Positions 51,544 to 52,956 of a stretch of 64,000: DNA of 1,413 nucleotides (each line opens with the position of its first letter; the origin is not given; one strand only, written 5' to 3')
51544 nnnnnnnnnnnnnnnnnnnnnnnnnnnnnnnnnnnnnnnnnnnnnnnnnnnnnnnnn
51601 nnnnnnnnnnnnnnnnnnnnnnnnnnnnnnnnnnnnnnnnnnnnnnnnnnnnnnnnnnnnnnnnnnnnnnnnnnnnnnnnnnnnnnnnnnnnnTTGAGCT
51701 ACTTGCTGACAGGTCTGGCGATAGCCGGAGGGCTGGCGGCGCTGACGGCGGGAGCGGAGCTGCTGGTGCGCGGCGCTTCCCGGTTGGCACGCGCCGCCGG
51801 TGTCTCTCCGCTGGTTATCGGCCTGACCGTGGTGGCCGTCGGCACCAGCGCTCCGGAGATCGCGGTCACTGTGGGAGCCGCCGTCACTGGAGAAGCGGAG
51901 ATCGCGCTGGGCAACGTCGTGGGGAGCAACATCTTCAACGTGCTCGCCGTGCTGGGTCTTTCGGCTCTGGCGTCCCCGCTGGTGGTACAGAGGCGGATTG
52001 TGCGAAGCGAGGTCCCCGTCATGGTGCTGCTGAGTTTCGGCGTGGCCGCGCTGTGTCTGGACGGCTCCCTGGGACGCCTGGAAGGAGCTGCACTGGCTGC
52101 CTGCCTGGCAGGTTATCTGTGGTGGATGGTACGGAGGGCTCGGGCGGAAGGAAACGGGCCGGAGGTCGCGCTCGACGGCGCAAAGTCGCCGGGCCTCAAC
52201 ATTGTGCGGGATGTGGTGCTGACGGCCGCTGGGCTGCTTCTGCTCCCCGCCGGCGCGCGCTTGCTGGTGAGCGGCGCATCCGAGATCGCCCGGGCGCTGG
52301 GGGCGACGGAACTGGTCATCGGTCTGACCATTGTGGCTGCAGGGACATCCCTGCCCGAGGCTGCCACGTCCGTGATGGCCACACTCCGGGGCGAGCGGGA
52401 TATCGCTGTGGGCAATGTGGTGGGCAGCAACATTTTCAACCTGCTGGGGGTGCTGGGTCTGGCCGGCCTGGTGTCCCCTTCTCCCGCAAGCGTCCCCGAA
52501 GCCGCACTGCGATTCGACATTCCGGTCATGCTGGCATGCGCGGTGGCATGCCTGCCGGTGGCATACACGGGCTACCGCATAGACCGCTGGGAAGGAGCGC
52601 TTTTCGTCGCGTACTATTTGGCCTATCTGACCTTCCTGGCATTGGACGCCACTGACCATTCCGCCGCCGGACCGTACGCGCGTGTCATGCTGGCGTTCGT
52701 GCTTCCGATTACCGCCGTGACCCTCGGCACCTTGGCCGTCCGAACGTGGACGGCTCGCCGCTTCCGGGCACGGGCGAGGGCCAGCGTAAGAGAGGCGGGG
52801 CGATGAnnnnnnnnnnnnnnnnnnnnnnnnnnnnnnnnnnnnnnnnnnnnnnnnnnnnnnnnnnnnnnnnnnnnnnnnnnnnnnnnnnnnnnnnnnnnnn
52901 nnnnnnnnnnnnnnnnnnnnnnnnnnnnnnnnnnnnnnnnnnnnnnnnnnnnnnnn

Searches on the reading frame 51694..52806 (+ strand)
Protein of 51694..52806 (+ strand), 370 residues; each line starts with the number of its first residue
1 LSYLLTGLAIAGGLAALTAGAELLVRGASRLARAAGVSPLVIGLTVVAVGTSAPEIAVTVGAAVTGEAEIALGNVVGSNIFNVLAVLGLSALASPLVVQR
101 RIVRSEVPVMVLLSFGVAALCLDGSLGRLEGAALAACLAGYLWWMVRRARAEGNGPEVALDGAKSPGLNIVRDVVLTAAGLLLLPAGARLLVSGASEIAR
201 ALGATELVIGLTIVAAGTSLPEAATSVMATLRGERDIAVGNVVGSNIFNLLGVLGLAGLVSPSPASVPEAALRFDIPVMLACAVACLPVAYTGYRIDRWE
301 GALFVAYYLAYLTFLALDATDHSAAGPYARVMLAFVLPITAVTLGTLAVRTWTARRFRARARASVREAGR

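Call 7: search_protein_families(library=ncbifam, proteins=[window:51694-52806:+])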
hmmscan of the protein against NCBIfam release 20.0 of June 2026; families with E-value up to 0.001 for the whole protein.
window:51694-52806:+ (370 aa): 6 families
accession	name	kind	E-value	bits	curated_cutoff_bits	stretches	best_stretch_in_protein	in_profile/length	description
TIGR00367.1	TIGR00367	hypoth_equivalog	1.5e-78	264.1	179.65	1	10-311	8-312/312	calcium/sodium antiporter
NF008005.0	PRK10734.1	equivalog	7.1e-66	222.6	432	1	10-316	8-317/325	calcium/sodium antiporter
TIGR00927.1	2A1904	subfamily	1.1e-17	63.1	710.1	2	189-251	1063-1125/1209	K+-dependent Na+/Ca+ exchanger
TIGR00378.1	cax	equivalog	8.4e-11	41.6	211.15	2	172-308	206-341/349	calcium/proton exchanger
TIGR00846.1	caca2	superfamily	6.2e-10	38.4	317.45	2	181-312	237-368/372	calcium/proton exchanger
TIGR00845.1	caca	equivalog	7.7e-09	33.9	679.85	1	195-257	770-833/921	sodium/calcium exchanger 1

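Call 8: search_protein_families(library=pfam, proteins=[window:51694-52806:+])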
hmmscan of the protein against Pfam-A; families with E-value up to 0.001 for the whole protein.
window:51694-52806:+ (370 aa): 1 family
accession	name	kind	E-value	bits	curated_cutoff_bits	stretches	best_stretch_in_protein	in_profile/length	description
PF01699.29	Na_Ca_ex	-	8.3e-67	224.3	24.9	2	174-315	3-149/151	Sodium/calcium exchanger protein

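Call 9: find_homologous_proteins(query=window:51694-52806:+)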
Query window:51694-52806:+ (370 aa): 8000 proteins with E <= 0.001 among 8000 candidates; the best 120 are listed.
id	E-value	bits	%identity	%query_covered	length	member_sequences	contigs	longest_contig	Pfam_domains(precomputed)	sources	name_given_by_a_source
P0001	6.5e-184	629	88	91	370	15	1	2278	PF01699.30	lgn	-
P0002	8.7e-161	553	79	89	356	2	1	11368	PF01699.30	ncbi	-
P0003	1.7e-152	526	77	87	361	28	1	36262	PF01699.30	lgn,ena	-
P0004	4.0e-148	511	87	76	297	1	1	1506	PF01699.30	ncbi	ncbi:MAG: calcium/sodium antiporter, partial [Armatimonadota bacterium]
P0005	4.3e-112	393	59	95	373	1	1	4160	PF01699.30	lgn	-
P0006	1.2e-111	391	59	95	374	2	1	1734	PF01699.30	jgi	jgi:cation:H+ antiporter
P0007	7.6e-111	389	59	95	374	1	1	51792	PF01699.30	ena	-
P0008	9.8e-111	388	59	95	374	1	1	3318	PF01699.30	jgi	-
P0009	1.8e-110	388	59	86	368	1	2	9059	PF01699.30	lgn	-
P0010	2.7e-110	387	59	93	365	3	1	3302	PF01699.30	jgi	jgi:cation:H+ antiporter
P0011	3.1e-110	387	59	95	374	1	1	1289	PF01699.30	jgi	-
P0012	4.7e-110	386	58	95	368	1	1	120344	PF01699.30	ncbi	-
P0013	6.0e-110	386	60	91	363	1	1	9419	PF01699.30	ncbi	-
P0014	6.4e-110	386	57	96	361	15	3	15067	PF01699.30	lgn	-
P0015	6.8e-110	386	58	95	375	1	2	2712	PF01699.30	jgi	jgi:cation:H+ antiporter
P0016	1.1e-109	385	58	95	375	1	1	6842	PF01699.30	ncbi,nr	ncbi:MAG: calcium/sodium antiporter [Anaerolineae bacterium]|nr:calcium/sodium antiporter [Anaerolin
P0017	4.5e-109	383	57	94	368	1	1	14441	PF01699.30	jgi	jgi:cation:H+ antiporter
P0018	4.8e-109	383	57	95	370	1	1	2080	PF01699.30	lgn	-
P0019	4.9e-109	383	58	95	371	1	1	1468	PF01699.30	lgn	-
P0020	5.5e-109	383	55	99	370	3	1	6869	PF01699.30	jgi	-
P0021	8.6e-109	382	56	97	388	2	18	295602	PF01699.30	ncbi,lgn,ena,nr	ncbi:Inner membrane protein YrbG [Myxococcaceae bacterium]|nr:Inner membrane protein YrbG [Myxococca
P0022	1.2e-108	382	60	92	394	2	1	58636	PF01699.30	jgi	-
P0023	1.2e-108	382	58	98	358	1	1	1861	PF01699.30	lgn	-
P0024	1.3e-108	382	59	95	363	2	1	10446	PF01699.30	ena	-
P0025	2.0e-108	381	59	89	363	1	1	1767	PF01699.30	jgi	jgi:cation:H+ antiporter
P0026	2.1e-108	381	58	94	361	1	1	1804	PF01699.30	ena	-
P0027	2.5e-108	381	59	89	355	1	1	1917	PF01699.30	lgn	-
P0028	2.6e-108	380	57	97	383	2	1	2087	PF01699.30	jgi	jgi:cation:H+ antiporter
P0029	2.9e-108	380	60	89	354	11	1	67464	PF01699.30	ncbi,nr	ncbi:MAG: sodium:calcium antiporter [Silanimonas sp.]|nr:MAG: sodium:calcium antiporter [Silanimonas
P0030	3.7e-108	380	57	95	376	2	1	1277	PF01699.30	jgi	-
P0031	4.0e-108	380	57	93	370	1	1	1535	PF01699.30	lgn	-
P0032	4.1e-108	380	58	95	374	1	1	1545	PF01699.30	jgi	-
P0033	5.0e-108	380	56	97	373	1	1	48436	PF01699.30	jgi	jgi:cation:H+ antiporter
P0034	6.1e-108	379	58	95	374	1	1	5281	PF01699.30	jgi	-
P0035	7.3e-108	379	60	91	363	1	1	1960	PF01699.30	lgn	-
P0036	7.5e-108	379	57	91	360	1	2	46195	PF01699.30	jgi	jgi:cation:H+ antiporter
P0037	8.4e-108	379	58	96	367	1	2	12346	PF01699.30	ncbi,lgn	-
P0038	8.8e-108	379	55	96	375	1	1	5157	PF01699.30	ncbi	-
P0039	9.3e-108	379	60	95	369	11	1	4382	PF01699.30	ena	-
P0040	9.3e-108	379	59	96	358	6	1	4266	PF01699.30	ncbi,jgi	jgi:cation:H+ antiporter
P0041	1.2e-107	378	59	91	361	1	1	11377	PF01699.30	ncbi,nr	ncbi:MAG: calcium/sodium antiporter [Caldilineales bacterium]|nr:calcium/sodium antiporter [Caldilin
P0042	1.2e-107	378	59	91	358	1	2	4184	PF01699.30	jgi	jgi:cation:H+ antiporter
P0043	1.2e-107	378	59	89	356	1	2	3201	PF01699.30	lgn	-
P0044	1.8e-107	378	57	92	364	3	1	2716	PF01699.30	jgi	jgi:cation:H+ antiporter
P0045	2.2e-107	377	58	94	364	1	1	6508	PF01699.30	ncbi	-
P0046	2.3e-107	377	57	95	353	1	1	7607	PF01699.30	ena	-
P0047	2.6e-107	377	59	95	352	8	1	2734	PF01699.30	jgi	jgi:cation:H+ antiporter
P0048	2.7e-107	377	57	92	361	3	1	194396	PF01699.30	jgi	jgi:cation:H+ antiporter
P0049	2.8e-107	377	58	90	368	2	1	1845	PF01699.30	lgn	-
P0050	2.9e-107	377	62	92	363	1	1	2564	PF01699.30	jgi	jgi:cation:H+ antiporter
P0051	3.4e-107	377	59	93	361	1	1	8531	PF01699.30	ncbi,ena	-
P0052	3.5e-107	377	58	95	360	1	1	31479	PF01699.30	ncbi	-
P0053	3.9e-107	377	56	95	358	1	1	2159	PF01699.30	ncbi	-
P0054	4.0e-107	377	56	98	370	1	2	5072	PF01699.30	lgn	-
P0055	4.0e-107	377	58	86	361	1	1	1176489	PF01699.30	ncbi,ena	-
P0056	5.1e-107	376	56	94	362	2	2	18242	PF01699.30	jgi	jgi:cation:H+ antiporter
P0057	5.3e-107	376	55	96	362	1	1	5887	PF01699.30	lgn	-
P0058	5.7e-107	376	57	96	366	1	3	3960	PF01699.30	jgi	jgi:cation:H+ antiporter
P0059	6.3e-107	376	57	93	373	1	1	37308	PF01699.30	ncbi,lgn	-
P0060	8.1e-107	376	59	91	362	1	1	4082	PF01699.30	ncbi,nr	ncbi:MAG TPA: calcium/sodium antiporter [Longimicrobiaceae bacterium]|nr:calcium/sodium antiporter [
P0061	1.3e-106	375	57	91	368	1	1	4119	PF01699.30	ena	-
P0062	1.8e-106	374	-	-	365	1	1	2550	PF01699.30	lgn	-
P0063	1.8e-106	374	59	94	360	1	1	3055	PF01699.30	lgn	-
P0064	1.9e-106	374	56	94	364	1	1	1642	PF01699.30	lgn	-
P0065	2.0e-106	374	61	93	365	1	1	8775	PF01699.30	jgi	jgi:cation:H+ antiporter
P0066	2.0e-106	374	59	91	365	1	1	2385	PF01699.30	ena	-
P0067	2.2e-106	374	59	91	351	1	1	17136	PF01699.30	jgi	jgi:cation:H+ antiporter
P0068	2.2e-106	374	59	80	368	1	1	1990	PF01699.30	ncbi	-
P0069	2.3e-106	374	58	95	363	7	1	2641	PF01699.30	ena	-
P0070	2.5e-106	374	55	92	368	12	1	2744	PF01699.30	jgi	jgi:cation:H+ antiporter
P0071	2.7e-106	374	55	96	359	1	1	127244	PF01699.30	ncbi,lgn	ncbi:MAG: calcium/sodium antiporter [Burkholderiales bacterium]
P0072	2.7e-106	374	57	94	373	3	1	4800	PF01699.30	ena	-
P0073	2.9e-106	374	56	94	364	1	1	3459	PF01699.30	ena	-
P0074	2.9e-106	374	58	92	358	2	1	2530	PF01699.30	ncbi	-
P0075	3.0e-106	374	58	93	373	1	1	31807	PF01699.30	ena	-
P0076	3.6e-106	373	59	95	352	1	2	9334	PF01699.30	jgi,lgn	jgi:cation:H+ antiporter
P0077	4.2e-106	373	55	94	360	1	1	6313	PF01699.30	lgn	-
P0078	4.2e-106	373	57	93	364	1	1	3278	PF01699.30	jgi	jgi:cation:H+ antiporter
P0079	4.4e-106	373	60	92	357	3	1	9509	PF01699.30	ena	-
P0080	4.5e-106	373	55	96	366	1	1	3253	PF01699.30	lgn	-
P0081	4.6e-106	373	59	92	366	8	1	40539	PF01699.30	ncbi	-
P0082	5.2e-106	373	-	-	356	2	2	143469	PF01699.30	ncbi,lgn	-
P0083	5.4e-106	373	59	90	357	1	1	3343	PF01699.30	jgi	jgi:cation:H+ antiporter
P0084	5.4e-106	373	56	97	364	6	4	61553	PF01699.30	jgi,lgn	-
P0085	5.5e-106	373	56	95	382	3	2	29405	PF01699.30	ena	-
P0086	5.7e-106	373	57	94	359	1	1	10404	PF01699.30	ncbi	-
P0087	6.1e-106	373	57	96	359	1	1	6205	PF01699.30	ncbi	ncbi:MAG: calcium/sodium antiporter [Gammaproteobacteria bacterium]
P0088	6.5e-106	373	57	91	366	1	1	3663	PF01699.30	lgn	-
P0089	6.8e-106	373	56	92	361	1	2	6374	PF01699.30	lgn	-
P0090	7.1e-106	372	58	95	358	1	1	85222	PF01699.30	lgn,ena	-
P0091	7.4e-106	372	56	96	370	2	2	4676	PF01699.30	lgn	-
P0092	8.3e-106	372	56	93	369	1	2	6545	PF01699.30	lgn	-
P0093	8.4e-106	372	57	96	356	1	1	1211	PF01699.30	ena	-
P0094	9.0e-106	372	59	95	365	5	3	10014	PF01699.30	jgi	jgi:cation:H+ antiporter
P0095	9.1e-106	372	56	95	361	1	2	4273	PF01699.30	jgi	jgi:cation:H+ antiporter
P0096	1.0e-105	372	58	95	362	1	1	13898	PF01699.30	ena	-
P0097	1.0e-105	372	60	91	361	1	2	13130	PF01699.30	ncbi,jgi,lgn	-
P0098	1.1e-105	372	53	94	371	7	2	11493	PF01699.30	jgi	jgi:cation:H+ antiporter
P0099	1.1e-105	372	60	95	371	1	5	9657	PF01699.30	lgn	-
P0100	1.1e-105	372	60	95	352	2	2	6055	PF01699.30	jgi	jgi:cation:H+ antiporter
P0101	1.1e-105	372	58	95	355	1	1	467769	PF01699.30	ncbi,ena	-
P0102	1.2e-105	372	60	91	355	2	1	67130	PF01699.30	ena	-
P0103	1.2e-105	372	56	89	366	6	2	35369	PF01699.30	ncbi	-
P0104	1.2e-105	372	58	93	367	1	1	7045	PF01699.30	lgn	-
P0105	1.3e-105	372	58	96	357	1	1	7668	PF01699.30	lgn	-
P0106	1.6e-105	371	57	95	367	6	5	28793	PF01699.30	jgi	jgi:cation:H+ antiporter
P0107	1.6e-105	371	57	95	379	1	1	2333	PF01699.30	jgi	jgi:cation:H+ antiporter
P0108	1.6e-105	371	57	93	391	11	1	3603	PF01699.30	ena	-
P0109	1.8e-105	371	60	91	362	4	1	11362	PF01699.30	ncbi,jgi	jgi:cation:H+ antiporter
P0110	1.8e-105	371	53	94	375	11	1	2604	PF01699.30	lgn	-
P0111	1.9e-105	371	58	90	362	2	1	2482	PF01699.30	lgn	-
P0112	2.0e-105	371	57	92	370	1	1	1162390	PF01699.30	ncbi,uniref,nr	ncbi:calcium/sodium antiporter [Candidatus Manganitrophus noduliformans]|uniref:Calcium/sodium antip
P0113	2.1e-105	371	56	95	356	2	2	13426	PF01699.30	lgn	-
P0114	2.1e-105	371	57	91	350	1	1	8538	PF01699.30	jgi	jgi:cation:H+ antiporter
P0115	2.2e-105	371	59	94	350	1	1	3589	PF01699.30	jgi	jgi:cation:H+ antiporter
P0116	2.3e-105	371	56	93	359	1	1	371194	PF01699.30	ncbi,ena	-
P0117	2.4e-105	371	57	98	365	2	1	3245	PF01699.30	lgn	-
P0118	2.4e-105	371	56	95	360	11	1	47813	PF01699.30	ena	-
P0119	2.4e-105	371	59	93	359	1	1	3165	PF01699.30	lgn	-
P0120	2.5e-105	371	56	96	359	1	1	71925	PF01699.30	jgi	jgi:cation:H+ antiporter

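Call 11: find_encoding_contigs(protein=P0002, flank=10000, max_places=3)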
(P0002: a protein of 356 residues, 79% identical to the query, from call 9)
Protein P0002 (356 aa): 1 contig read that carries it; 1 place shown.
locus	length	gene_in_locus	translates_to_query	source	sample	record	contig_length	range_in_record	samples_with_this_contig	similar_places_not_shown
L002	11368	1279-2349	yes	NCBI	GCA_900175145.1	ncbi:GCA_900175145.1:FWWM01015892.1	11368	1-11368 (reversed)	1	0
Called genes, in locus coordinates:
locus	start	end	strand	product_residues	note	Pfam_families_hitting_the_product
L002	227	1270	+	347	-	-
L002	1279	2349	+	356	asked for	PF01699:Na_Ca_ex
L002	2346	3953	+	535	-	PF04675:DNA_ligase_A_N, PF01068:DNA_ligase_A_M, PF04679:DNA_ligase_A_C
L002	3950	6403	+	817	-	PF00270:DEAD, PF00271:Helicase_C, PF19306:WHD_Lhr, PF08494:DEAD_assoc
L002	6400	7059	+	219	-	-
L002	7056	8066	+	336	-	PF03372:Exo_endo_phos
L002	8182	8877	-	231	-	PF13641:Glyco_tranf_2_3, PF00535:Glycos_transf_2, PF10111:Glyco_tranf_2_2 (weak)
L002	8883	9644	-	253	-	PF00977:His_biosynth, PF01207:Dus (faint), PF02581:TMP-TENI (faint), PF03060:NMO (faint)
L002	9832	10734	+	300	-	PF00753:Lactamase_B, PF23023:Anti-Pycsar_Apyc1 (weak), PF12706:Lactamase_B_2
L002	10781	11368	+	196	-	?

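Call 12: find_encoding_contigs(protein=P0003, flank=10000, max_places=3)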
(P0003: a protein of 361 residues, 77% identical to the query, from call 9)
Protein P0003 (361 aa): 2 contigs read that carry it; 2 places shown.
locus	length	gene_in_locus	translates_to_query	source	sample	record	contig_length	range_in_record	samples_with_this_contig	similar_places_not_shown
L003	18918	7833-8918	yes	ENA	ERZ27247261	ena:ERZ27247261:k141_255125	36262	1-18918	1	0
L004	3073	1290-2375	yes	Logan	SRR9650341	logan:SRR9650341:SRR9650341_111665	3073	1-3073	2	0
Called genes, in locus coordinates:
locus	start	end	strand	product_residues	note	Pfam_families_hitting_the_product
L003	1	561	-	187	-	?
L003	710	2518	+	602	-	PF00009:GTP_EFTU, PF03144:GTP_EFTU_D2, PF14492:EFG_III (weak), PF00679:EFG_C, PF06421:LepA_C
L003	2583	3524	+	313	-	PF04055:Radical_SAM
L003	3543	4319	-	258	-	PF01925:TauE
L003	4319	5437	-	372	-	PF01408:GFO_IDH_MocA, PF21252:Glyco_hydro_109_C (weak)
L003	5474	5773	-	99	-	PF07876:Dabb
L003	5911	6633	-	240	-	PF07963:N_methyl (weak), PF07596:SBP_bac_10 (weak)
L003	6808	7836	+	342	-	-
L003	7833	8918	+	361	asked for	PF01699:Na_Ca_ex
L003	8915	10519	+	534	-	PF04675:DNA_ligase_A_N, PF01068:DNA_ligase_A_M, PF04679:DNA_ligase_A_C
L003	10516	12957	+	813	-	PF00270:DEAD, PF00271:Helicase_C, PF19306:WHD_Lhr, PF08494:DEAD_assoc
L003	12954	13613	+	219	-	-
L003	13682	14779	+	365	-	PF03372:Exo_endo_phos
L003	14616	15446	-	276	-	PF13641:Glyco_tranf_2_3, PF00535:Glycos_transf_2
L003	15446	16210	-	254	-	PF00977:His_biosynth, PF01207:Dus (faint), PF02581:TMP-TENI (faint), PF03060:NMO (faint)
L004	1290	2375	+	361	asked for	PF01699:Na_Ca_ex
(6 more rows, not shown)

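Call 13: find_related_loci(query=window:51694-52806:+, collection=genome_contigs, flank=10000)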
Query window:51694-52806:+ (370 aa) in genome_contigs; peptide patterns used: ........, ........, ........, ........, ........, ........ (x = any residue, [..] = any of these).
600 stretches matched a pattern (row limit reached: there are more); 511 encode a relative of the query (tblastn E <= 1e-3); the best 80 are kept; 80 distinct loci.
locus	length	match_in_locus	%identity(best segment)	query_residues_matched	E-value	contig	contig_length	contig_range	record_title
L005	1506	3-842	87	22-353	4e-152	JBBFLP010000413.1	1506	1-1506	MAG: Armatimonadota bacterium isolate Uz-U4-28 NODE_36578_length_1506_cov_5.532047, whole genome shotgun sequence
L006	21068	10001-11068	55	4-365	4e-114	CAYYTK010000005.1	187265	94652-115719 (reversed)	MAG TPA_asm: uncultured Anaerolineales bacterium isolate binchicken_co66_292 genome assembly, contig: NODE_100_length_18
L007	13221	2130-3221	55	4-362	1e-113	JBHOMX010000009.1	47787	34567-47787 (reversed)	MAG: Candidatus Brachytrichaceae bacterium NZ_4S206 k127_2003004, whole genome shotgun sequence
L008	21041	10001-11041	55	13-355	3e-113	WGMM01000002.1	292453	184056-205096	MAG: bacterium isolate RI_372 c_000000071933, whole genome shotgun sequence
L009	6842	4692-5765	58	5-356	6e-113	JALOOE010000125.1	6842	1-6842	MAG: Anaerolineae bacterium isolate Prado095 scaffold_24338, whole genome shotgun sequence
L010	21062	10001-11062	56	13-366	1e-112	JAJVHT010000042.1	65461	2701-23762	MAG: bacterium isolate Bin_13 c_000000001579, whole genome shotgun sequence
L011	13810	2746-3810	55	10-362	3e-112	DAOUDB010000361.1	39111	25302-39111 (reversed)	MAG TPA_asm: Thermoflexales bacterium isolate H89_890 202278, whole genome shotgun sequence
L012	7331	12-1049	60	5-349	2e-112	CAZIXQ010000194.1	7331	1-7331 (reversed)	MAG TPA_asm: uncultured Enterobacteriaceae bacterium isolate binchicken_co107_467 genome assembly, contig: NODE_21534_le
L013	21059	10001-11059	57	13-356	2e-112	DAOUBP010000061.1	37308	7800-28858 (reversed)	MAG TPA_asm: Anaerolineae bacterium isolate H71_738 k91_805134, whole genome shotgun sequence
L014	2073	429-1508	56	4-357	1e-118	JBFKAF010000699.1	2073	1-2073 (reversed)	MAG: Pseudomonas sp. isolate Mix_sand19.2022.05.Z.6 k141_117657_length_2073_cov_16.6408, whole genome shotgun sequence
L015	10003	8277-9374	56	10-367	2e-111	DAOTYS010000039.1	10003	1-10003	MAG TPA_asm: Thermoflexales bacterium isolate H28_387 k137_3598736, whole genome shotgun sequence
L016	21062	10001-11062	56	10-355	8e-111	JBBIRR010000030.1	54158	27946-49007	MAG: Ignavibacteriales bacterium isolate ETS170220_bin_354 NODE_430_length_54158_cov_5.71022, whole genome shotgun seque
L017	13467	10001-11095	52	4-362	1e-110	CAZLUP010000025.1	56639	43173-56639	MAG TPA_asm: uncultured bacterium isolate binchicken_co274_385 genome assembly, contig: NODE_1455_length_56639_cov_20.57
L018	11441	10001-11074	55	5-358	2e-110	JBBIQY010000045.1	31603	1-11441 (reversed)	MAG: Anaerolineae bacterium isolate STF170223_bin_337 NODE_757_length_31603_cov_37.4776, whole genome shotgun sequence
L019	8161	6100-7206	53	4-369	4e-110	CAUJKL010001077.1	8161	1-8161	MAG: Planctomycetota bacterium isolate KLAP164 genome assembly, contig: KLAP164_397623, whole genome shotgun sequence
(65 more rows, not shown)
